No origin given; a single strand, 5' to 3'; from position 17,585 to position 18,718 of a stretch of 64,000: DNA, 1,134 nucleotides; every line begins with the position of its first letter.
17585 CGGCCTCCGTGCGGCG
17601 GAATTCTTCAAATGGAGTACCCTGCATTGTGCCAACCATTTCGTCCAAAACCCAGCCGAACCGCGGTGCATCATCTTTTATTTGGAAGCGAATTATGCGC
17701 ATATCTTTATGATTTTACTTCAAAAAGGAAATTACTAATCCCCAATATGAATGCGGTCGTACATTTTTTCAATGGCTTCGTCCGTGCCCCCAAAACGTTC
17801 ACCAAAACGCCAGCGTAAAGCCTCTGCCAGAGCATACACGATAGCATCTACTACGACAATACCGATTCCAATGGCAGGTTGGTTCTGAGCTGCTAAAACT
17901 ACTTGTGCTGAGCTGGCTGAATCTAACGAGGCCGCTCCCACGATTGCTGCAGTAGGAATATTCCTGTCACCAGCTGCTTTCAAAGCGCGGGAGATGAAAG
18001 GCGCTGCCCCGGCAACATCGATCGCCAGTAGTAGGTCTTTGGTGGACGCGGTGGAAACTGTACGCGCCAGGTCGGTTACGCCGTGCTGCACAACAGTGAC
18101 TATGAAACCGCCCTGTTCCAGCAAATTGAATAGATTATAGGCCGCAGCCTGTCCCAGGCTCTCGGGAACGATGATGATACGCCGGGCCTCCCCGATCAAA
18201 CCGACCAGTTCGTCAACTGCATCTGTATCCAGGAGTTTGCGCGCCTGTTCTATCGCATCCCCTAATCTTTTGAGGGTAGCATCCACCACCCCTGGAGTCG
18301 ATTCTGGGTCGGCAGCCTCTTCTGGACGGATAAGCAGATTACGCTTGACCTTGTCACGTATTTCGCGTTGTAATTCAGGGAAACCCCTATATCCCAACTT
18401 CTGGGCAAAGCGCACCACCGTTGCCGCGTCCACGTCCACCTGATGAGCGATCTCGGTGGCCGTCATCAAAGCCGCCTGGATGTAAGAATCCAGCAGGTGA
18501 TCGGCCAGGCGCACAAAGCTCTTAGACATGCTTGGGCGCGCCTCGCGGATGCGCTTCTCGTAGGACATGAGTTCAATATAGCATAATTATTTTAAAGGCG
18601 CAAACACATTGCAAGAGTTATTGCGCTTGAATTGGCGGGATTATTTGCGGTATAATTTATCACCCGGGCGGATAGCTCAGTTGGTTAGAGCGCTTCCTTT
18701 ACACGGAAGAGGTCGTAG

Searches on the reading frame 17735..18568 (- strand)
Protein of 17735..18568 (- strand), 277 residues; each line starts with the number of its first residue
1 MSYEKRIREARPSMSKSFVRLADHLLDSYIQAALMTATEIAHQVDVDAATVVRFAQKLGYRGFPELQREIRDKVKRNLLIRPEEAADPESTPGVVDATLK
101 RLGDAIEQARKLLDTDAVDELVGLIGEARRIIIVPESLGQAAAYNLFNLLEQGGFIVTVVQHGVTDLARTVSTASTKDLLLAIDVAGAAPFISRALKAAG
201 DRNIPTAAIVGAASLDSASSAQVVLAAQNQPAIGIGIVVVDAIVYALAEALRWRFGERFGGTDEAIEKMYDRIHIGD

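Call 8: search_protein_families(library=pfam, proteins=[window:17735-18568:-])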
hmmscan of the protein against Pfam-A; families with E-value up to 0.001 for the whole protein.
window:17735-18568:- (277 aa): 2 families
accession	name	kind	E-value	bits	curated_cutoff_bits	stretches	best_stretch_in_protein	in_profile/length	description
PF01418.23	HTH_6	-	1.5e-13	51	28.3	1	1-73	1-73/77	Helix-turn-helix domain, rpiR family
PF01380.27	SIS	-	2.5e-05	24.5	25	1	127-237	4-114/131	SIS domain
